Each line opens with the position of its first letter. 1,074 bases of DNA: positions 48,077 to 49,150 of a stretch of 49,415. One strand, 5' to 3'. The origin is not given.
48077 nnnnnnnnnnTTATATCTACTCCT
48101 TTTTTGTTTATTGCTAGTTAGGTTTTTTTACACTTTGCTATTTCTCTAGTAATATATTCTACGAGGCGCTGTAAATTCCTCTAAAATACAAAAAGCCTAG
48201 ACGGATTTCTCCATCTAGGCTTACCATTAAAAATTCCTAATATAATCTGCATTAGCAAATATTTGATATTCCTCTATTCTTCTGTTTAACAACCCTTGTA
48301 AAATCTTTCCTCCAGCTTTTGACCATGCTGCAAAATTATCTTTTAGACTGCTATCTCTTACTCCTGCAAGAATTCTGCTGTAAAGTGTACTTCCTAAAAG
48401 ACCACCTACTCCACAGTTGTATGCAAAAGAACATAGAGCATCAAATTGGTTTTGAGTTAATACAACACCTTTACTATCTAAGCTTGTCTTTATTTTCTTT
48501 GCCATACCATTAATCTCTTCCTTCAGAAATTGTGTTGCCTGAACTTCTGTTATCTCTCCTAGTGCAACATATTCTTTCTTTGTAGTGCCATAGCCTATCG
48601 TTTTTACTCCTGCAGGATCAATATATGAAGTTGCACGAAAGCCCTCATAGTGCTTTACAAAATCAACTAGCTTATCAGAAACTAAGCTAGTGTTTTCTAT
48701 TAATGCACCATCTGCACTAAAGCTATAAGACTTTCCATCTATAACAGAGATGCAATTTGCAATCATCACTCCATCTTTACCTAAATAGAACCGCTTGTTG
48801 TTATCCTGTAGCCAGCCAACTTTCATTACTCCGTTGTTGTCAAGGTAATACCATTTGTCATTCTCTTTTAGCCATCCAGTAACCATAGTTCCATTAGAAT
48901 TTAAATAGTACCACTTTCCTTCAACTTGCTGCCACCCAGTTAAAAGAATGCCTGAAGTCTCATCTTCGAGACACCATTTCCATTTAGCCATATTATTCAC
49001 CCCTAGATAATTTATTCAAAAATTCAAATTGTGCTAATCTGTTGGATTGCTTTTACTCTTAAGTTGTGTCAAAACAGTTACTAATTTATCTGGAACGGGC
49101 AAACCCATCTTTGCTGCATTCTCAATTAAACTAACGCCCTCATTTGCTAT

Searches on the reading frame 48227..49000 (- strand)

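Call 11: search_protein_families(library=phrogs, proteins=[window:48227-49000:-], max_evalue=0.001)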
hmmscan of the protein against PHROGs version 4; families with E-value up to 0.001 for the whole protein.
window:48227-49000:- (257 aa): 16 families
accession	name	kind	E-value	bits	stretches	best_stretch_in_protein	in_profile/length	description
phrog_7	-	lysis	7e-45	154.4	1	69-253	516-700/873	endolysin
phrog_7854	-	lysis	1.7e-21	78.1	1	17-86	128-198/304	endolysin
phrog_35892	-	unknown function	7.7e-21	74.5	2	38-101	1122-1181/1181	-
phrog_33083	-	lysis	3.1e-20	73.3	1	110-252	6-144/456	endolysin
phrog_6745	-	lysis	7.7e-19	68.8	1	11-108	283-381/396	endolysin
phrog_31359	-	unknown function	4.8e-16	60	1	21-106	53-136/260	-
phrog_38078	-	unknown function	1.2e-13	52.1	1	5-100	304-405/423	-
phrog_10457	-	lysis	3.5e-13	50.6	1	179-249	25-94/95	endolysin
phrog_37818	-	unknown function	1.3e-12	49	1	41-106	56-119/287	-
phrog_28234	-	lysis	7.6e-12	45.9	1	133-251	99-222/372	endolysin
phrog_16615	-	other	3.3e-11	43.7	1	104-253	196-353/529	peptidase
phrog_7910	-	lysis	1.1e-09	39.8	1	156-246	3-89/96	endolysin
phrog_2083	-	head and packaging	1.6e-05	24.7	1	112-200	764-855/908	internal virion lysozyme motif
phrog_998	-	lysis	0.00017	22.4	1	7-55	198-244/246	endolysin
phrog_27548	-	unknown function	0.00019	21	1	30-101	549-622/633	-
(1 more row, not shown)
